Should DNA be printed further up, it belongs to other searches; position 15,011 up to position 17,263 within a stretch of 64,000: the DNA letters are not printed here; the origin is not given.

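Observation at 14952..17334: Family B DNA polymerase gene bracketed by two paralogous ~70-aa genes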

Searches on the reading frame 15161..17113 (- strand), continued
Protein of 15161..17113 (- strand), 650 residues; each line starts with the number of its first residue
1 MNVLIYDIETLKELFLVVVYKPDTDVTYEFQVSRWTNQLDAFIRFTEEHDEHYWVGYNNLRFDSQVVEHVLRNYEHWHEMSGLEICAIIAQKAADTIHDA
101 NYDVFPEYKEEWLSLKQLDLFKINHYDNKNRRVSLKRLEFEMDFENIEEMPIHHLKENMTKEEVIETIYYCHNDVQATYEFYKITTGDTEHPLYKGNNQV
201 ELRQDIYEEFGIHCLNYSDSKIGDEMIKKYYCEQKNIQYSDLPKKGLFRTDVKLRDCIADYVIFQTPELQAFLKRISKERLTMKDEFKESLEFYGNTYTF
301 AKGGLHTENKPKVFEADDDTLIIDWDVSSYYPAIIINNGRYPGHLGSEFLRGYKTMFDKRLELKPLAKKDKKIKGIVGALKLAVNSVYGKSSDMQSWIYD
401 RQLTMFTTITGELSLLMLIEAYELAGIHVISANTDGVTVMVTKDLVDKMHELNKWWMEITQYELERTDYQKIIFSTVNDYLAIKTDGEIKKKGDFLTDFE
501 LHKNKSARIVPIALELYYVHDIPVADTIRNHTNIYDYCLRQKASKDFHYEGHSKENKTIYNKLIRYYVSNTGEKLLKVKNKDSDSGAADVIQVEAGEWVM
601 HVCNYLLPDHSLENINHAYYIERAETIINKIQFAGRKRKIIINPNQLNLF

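Call 77: search_protein_families(library=pfam, proteins=[L005:287-628:+], max_evalue=0.01)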
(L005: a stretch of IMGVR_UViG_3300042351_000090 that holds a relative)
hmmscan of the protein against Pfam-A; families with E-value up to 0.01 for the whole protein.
L005:287-628:+ (113 aa): 0 families
